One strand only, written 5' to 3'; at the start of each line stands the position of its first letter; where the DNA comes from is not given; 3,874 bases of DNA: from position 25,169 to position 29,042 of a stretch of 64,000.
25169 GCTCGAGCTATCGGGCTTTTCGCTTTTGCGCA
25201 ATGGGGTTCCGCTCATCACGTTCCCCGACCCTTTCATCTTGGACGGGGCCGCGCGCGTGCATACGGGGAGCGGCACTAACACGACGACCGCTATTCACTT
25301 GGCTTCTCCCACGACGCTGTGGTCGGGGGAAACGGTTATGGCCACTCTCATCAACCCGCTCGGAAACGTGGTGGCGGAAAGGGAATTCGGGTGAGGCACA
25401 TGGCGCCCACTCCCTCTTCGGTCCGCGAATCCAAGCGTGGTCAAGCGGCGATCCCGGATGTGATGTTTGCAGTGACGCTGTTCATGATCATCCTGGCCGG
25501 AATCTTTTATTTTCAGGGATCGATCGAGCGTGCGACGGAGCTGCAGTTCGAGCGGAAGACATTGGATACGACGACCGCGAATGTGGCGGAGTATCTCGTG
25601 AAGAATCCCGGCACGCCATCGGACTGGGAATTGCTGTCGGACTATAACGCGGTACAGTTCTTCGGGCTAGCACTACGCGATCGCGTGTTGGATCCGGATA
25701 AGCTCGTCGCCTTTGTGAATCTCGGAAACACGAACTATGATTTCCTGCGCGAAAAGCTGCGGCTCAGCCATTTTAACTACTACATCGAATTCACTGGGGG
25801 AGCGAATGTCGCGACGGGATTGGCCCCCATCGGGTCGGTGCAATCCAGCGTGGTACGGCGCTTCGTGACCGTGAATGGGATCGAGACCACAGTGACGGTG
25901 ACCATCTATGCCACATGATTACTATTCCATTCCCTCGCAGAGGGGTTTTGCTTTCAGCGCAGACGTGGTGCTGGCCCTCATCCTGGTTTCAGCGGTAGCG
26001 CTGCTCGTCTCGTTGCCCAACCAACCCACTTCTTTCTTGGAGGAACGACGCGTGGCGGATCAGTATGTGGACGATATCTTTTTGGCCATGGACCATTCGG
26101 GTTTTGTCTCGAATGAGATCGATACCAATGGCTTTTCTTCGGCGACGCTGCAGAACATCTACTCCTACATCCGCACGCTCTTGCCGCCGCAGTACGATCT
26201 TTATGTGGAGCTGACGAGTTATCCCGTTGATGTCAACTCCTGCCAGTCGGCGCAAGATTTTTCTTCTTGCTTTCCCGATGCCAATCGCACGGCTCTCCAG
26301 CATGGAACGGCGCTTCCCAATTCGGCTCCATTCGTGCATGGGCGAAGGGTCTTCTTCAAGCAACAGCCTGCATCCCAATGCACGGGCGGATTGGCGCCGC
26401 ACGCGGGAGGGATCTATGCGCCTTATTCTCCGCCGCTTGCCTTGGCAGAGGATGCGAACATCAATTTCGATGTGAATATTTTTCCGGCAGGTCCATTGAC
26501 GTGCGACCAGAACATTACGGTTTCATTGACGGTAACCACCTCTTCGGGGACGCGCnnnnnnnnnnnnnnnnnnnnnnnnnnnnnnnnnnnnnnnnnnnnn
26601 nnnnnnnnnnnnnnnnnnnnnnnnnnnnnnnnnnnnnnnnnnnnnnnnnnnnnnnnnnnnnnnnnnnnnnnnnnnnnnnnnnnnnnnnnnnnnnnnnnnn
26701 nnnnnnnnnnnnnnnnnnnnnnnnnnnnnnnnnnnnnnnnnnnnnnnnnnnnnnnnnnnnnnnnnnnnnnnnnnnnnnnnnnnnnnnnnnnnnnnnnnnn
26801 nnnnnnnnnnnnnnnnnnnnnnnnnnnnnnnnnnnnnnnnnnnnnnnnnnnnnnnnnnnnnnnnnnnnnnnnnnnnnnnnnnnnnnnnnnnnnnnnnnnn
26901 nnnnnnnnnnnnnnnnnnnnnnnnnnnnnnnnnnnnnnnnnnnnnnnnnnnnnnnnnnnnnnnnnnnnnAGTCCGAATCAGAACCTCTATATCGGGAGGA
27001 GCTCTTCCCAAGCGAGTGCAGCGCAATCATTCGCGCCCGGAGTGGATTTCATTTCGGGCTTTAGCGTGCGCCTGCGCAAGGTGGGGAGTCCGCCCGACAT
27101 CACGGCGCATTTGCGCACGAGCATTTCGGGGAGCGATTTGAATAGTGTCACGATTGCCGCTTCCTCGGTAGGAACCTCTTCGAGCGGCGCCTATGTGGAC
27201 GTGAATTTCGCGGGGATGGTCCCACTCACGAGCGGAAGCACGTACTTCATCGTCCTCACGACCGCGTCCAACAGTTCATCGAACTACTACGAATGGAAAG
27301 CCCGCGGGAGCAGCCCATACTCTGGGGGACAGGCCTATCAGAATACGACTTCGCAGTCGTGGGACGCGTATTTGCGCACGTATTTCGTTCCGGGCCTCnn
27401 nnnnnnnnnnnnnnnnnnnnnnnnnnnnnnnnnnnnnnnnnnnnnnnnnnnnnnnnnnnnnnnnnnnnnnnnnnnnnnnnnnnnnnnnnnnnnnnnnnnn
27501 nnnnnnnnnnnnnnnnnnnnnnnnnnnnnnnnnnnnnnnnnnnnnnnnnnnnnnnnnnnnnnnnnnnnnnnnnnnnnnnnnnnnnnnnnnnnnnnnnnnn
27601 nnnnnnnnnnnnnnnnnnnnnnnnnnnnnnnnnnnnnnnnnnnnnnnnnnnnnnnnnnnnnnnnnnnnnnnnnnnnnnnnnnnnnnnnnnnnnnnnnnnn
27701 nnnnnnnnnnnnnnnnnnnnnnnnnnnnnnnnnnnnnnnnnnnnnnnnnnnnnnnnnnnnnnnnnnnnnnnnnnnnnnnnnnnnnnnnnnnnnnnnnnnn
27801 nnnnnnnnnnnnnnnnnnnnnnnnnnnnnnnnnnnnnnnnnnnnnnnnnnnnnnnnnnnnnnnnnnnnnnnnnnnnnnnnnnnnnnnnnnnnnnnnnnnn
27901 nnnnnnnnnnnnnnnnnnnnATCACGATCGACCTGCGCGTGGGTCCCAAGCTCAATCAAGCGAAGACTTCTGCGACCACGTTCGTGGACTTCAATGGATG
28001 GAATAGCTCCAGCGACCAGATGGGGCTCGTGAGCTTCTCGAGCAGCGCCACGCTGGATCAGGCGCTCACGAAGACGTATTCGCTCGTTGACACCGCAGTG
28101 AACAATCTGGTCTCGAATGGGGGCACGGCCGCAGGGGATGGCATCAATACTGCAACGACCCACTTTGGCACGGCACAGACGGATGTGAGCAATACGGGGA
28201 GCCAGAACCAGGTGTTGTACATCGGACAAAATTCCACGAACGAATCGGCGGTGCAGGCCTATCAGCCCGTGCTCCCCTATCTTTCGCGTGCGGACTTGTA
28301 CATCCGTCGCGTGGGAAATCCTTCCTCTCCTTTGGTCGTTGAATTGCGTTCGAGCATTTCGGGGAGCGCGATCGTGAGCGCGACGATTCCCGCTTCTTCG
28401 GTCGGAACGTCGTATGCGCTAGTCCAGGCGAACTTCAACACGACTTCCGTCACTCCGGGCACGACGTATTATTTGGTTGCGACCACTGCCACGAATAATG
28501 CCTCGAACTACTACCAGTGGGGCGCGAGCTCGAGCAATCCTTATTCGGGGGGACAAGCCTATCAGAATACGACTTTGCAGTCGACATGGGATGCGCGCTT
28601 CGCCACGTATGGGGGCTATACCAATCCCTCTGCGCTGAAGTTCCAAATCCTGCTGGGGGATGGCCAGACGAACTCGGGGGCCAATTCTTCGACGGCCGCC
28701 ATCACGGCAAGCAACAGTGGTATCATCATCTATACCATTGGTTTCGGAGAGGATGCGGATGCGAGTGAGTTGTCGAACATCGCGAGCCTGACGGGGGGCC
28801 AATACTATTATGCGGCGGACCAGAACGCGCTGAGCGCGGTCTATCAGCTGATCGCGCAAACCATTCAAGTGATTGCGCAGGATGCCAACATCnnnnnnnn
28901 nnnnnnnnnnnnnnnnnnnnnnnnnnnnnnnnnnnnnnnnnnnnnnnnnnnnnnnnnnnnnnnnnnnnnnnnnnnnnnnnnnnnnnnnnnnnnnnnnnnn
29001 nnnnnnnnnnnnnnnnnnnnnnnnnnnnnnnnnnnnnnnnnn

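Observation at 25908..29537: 1209-aa pilin-like adhesin with a VWA domain split by an LVIVD propeller and by one copy of an internally duplicated ~135-aa module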

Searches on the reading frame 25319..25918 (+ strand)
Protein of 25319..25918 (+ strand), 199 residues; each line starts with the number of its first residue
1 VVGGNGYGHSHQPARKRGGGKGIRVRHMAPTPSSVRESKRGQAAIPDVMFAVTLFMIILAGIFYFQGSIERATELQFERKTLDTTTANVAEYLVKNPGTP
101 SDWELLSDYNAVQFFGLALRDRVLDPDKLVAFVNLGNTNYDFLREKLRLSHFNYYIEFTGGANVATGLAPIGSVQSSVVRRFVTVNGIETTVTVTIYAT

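Call 8: search_protein_families(library=pfam, proteins=[window:25319-25918:+], max_evalue=0.01)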
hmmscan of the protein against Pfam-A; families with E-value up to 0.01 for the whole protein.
window:25319-25918:+ (199 aa): 1 family
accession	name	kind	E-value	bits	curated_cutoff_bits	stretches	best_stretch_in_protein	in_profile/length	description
PF23958.1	DUF7287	-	0.0022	19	27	1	39-196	2-156/157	Family of unknown function (DUF7287)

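Call 75: search_protein_families(library=pfam, proteins=[window:25400-25915:+], max_evalue=10)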
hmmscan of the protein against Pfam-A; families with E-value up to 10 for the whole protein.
seq(172 aa): 1 family
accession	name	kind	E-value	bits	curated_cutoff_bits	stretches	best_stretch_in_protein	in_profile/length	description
PF23958.1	DUF7287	-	0.0013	19.8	27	1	12-169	2-156/157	Family of unknown function (DUF7287)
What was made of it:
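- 22196..25918 (+): Upstream genes of the same operon. Pilin-like ORFs with [KR][GA]Q motifs: 22196-22642 (RGQ|VAFEY), 22639-24225 (528 aa, RAQ|VATE), 25319-25918 (KRGQ|AAIPDV, weak DUF7287). Also a TM protein at 24051-25394. Pfam (calls 8, 75).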

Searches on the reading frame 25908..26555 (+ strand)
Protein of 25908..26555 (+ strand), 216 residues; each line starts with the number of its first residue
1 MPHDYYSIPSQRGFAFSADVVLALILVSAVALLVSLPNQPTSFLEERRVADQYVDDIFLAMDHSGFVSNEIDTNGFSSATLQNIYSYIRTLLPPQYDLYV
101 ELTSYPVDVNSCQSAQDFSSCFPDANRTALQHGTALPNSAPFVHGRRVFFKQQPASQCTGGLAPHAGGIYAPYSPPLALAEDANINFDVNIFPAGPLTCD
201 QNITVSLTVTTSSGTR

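Call 37: search_protein_families(library=pfam, proteins=[window:26028-26555:+], max_evalue=0.1)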
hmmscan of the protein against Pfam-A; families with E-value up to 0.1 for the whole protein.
window:26028-26555:+ (176 aa): 0 families

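Call 75: search_protein_families(library=pfam, proteins=[window:25908-26555:+], max_evalue=10)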
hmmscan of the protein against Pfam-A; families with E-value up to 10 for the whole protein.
window:25908-26555:+ (216 aa): 0 families
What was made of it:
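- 26016..26552 (+): N-terminal alpha/beta domain (aa 37-215). The long helix continues from the TM segment and is followed by beta strands. Pilin-like by topology only. Two Cys pairs. No Pfam hit (calls 37, 75).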

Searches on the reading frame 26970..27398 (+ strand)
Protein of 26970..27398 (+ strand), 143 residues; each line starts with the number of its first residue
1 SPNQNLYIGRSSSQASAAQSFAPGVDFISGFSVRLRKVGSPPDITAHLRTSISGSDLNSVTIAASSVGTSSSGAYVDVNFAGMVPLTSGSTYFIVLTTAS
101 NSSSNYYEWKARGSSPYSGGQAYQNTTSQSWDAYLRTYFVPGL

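Call 11: search_protein_families(library=pfam, proteins=[window:26970-27398:+], max_evalue=10)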
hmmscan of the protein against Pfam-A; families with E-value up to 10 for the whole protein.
window:26970-27398:+ (143 aa): 1 family
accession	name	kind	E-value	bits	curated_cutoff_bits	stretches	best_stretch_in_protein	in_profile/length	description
PF20674.3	SpaA_3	-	0.42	11.1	24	1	61-108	31-76/121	Prealbumin-like fold domain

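Call 24: search_protein_families(library=pfam, alignment_id=A2, max_evalue=0.01)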
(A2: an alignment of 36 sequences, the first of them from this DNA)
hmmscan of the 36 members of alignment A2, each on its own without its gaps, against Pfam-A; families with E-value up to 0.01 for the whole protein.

A. member 1, seq(142 aa): 0 families

B. families by the number of members that match (of 36 scanned): 6 families
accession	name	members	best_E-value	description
PF13313.11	DUF4082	23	8.4e-09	Domain of unknown function (DUF4082)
PF06157.16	DUF973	3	0.00011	Protein of unknown function (DUF973)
PF18560.7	Lectin_like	2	0.0009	Lectin like domain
PF08005.17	PHR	2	0.0013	PHR domain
PF10342.15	Kre9_KNH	1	0.0008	Kre9/KNH-like N-terminal Ig-like domain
PF19717.4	DUF6212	1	0.0044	Family of unknown function (DUF6212)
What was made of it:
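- Closest known: DUF4082. Same: 23 of 36 family modules hit at E<0.01 (call 24).
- Tried and rejected: The family link came only through homologues (calls 11, 24).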

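Call 25: search_solved_structures(query=A2, max_evalue=1, show_alignments=2)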
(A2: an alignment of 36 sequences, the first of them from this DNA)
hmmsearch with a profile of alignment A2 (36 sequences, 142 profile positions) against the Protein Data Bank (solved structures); distinct sequences matched with E-value up to 1: 1.
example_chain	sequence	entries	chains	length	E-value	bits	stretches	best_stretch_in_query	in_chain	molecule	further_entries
1htl_A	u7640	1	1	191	0.49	13.5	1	43-99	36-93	HEAT-LABILE ENTEROTOXIN, SUBUNIT A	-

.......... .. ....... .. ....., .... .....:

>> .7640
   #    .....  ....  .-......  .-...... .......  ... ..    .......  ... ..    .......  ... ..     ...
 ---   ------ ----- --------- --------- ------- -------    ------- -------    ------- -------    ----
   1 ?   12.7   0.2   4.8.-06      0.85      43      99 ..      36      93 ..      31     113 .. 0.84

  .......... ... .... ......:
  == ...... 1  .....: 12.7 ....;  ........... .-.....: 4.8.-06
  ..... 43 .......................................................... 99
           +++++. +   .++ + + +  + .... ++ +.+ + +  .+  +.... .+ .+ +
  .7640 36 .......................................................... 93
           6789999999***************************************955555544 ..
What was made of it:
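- Tried and rejected: The module profile against PDB sequences gave only a chance hit (1htl, E 0.49) (call 25).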

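Call 50: find_homologous_proteins(query=A2, max_evalue=0.001)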
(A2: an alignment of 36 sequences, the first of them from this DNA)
Query A2 (36 sequences) (142 aa, profile of the alignment): 3 proteins with E <= 0.001 among 2922 candidates.
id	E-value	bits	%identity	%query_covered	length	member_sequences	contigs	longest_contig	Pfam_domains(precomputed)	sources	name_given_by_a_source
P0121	4.2e-15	74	36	76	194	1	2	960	PF18560.8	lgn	-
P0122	4.2e-7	48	38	44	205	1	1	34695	-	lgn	-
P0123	9.5e-5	40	34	54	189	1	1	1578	-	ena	-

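Call 58: search_protein_representatives(alignment_id=A2)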
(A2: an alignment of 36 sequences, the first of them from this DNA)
Query: 36 sequences, 142 profile positions. Proteins with E-value up to 0.001 (for the whole library): 11297; up to 1e-10: 2645; up to 1e-30: 120. The best 150 are listed.
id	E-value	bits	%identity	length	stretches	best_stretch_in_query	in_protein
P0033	2.0e-99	345.5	-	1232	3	2-141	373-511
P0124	3.7e-91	318.7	-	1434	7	16-119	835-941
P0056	1.3e-89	313.6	-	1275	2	2-139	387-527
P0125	1.8e-85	300.2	-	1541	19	13-130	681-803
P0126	2.4e-82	290.1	-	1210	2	1-136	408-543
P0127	6.9e-81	285.4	-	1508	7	12-131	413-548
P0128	1.1e-78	278.2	-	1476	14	12-136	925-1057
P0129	1.3e-77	274.7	-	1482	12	12-137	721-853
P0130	6.2e-74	262.8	-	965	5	2-128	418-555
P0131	1.1e-72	258.7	-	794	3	16-130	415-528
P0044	3.3e-71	254.0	-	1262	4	3-141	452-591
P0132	1.7e-67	241.9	-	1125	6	13-130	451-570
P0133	2.2e-67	241.6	-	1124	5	12-120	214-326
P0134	4.7e-61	221.1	-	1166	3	6-137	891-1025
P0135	2.8e-55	202.3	-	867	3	3-123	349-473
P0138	2.2e-53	196.2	-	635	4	11-120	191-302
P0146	3.6e-50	185.8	-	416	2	14-124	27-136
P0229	4.4e-31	123.9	-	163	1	5-130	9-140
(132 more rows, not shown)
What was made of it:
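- Tried and rejected: The exhaustive representative search was used instead (calls 50, 58).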

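Call 59: search_protein_families(library=pfam, proteins=[P0124, P0125, P0127, P0130, P0131, P0138, P0146, P0229], max_evalue=0.001)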
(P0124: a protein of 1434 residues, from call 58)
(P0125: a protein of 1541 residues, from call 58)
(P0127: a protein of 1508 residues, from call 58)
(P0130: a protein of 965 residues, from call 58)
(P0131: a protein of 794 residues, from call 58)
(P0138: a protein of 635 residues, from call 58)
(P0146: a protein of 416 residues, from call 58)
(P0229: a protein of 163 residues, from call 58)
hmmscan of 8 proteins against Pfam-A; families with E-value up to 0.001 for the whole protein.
P0124 (1434 aa): 0 families

P0125 (1541 aa): 2 families
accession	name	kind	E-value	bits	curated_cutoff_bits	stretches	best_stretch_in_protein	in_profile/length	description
PF13313.11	DUF4082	-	6.5e-15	55.8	28.4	0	687-789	20-109/143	Domain of unknown function (DUF4082)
PF17230.7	DUF5304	-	6.2e-05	23.8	26.8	0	576-608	20-52/143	Family of unknown function (DUF5304)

P0127 (1508 aa): 2 families
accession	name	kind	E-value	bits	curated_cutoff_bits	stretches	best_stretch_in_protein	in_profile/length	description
PF13313.11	DUF4082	-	2.6e-13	50.6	28.4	0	1227-1306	23-93/143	Domain of unknown function (DUF4082)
PF14594.13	Sipho_Gp37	-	8.7e-08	32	26.2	1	7-372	3-366/370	Siphovirus ReqiPepy6 Gp37-like protein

P0130 (965 aa): 2 families
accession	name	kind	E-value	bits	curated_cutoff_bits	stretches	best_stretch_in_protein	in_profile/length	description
PF13205.12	Big_5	-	2.3e-08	35.2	23.6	0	323-384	33-92/105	Bacterial Ig-like domain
PF07703.20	A2M_BRD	-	0.00014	22.6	22.7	1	308-482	7-125/140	Alpha-2-macroglobulin bait region domain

P0131 (794 aa): 2 families
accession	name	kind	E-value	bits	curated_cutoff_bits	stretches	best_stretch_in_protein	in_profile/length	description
PF00404.24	Dockerin_1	-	4.8e-11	43.1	22.9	1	84-138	2-56/57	Dockerin type I domain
PF00801.26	PKD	-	1.5e-10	41.4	23.5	1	313-377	6-70/80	PKD domain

P0138 (635 aa): 1 family
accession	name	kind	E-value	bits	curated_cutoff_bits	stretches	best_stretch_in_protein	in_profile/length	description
PF17957.7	Big_7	-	2e-09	38.4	24.1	1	550-605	18-60/70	Bacterial Ig domain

P0146 (416 aa): 2 families
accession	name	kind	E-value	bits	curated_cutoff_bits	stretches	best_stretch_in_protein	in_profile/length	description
PF18911.6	PKD_4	-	8.1e-12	45.5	27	1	200-260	21-81/85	PKD domain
PF00801.26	PKD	-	1.5e-05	25.3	23.5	1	210-258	27-77/80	PKD domain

P0229 (163 aa): 0 families
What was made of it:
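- On DUF4082 (PF13313): P0125, found with the module profile, scores 55.8 bits on DUF4082 (calls 58, 59).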

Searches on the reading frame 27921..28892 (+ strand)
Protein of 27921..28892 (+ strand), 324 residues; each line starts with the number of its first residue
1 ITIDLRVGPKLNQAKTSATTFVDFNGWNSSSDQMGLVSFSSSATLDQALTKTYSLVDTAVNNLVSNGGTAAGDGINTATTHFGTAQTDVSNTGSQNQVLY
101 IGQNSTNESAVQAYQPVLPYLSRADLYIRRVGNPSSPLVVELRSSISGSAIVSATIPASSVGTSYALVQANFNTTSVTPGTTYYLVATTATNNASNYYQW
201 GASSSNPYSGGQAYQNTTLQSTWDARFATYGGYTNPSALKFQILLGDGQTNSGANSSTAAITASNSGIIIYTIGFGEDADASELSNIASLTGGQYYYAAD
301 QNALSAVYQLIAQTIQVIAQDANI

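Call 52: predict_structure(alignment_id=A3)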
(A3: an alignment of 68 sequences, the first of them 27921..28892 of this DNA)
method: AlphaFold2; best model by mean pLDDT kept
length: 324 residues; sequences in the alignment: 68
mean_pLDDT: 87.8   pTM: 0.77
mean pLDDT of the five models: 87.8, 87.6, 87.1, 86.1, 84.0
residues with pLDDT >= 90: 203; 70-90: 77; 50-70: 35; < 50: 9
segments of 3 or more residues with pLDDT < 50: 1-5
pLDDT, mean of each block of 10 residues (from residue 1): 57 95 94 93 93 95 90 96 68 65 92 86 90 96 96 97 93 87 94 92 61 86 62 76 93 95 96 95 98 97 97 94 62
secondary structure, 60 per line:
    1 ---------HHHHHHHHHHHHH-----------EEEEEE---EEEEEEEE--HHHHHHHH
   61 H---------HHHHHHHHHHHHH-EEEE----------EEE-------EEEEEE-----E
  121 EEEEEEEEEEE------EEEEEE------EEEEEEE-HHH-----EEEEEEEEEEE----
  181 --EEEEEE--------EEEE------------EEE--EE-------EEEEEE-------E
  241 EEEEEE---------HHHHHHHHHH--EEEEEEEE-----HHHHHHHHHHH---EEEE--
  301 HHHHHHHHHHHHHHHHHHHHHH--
elements in order: H10-22 E34-39 E43-50 H53-61 H71-83 E85-88 E99-101 E109-114 E120-131 E138-143 E150-156 E166-176 E183-188 E197-200 E213-215 E227-232 E240-246 H256-265 E268-275 H281-291 E295-298 H301-322
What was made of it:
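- AF2 on aa 672-995 gives pLDDT 87.8, pTM 0.77 (call 52).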

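Call 62: fold_search(model_id=the predicted structure, library=viral)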
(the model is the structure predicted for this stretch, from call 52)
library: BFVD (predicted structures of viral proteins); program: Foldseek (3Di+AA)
matches with E <= 10: 1639; with E <= 0.001: 49
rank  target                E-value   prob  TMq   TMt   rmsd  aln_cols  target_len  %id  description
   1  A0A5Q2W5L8            2.5e-10  1.00  0.38  0.16   3.7       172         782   22  (no name in the UniProt tables at hand)
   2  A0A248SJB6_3          2.5e-06  1.00  0.43  0.14   5.4       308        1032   15  (no name in the UniProt tables at hand)
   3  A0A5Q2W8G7            7.3e-06  1.00  0.26  0.11  19.9       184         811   22  (no name in the UniProt tables at hand)
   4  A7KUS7                1.5e-05  1.00  0.34  0.29   6.4       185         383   16  (no name in the UniProt tables at hand)
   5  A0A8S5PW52            2.2e-05  1.00  0.32  0.30  12.3       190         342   13  Uncharacterized protein (Fragment) [Siphoviridae sp. ctrAf3]
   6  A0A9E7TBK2            3.4e-05  1.00  0.27  0.13   7.3       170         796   15  (no name in the UniProt tables at hand)
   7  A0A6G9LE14            4.9e-05  1.00  0.28  0.19   8.5       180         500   14  (no name in the UniProt tables at hand)
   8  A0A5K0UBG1            5.5e-05  1.00  0.40  0.29   8.7       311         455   11  VWA-like protein [Yasminevirus sp. GU-2018]
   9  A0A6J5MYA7            6.2e-05  1.00  0.25  0.13  10.2       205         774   12  Collagen triple helix repeat [uncultured Caudovirales phage]
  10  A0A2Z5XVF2            6.9e-05  1.00  0.31  0.17  15.5       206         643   13  Putative minor tail protein [Mycobacterium phage PP]
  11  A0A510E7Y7            7.4e-05  1.00  0.33  0.28   6.4       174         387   17  (no name in the UniProt tables at hand)
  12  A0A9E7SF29            8.8e-05  1.00  0.31  0.12   8.6       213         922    8  (no name in the UniProt tables at hand)
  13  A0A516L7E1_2          9.9e-05  1.00  0.27  0.10   9.7       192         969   12  (no name in the UniProt tables at hand)
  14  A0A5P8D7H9            9.9e-05  0.84  0.18  0.10  17.2       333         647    8  (no name in the UniProt tables at hand)
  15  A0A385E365            1.5e-04  1.00  0.29  0.21   9.0       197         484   14  Minor tail protein [Gordonia phage Schmidt]
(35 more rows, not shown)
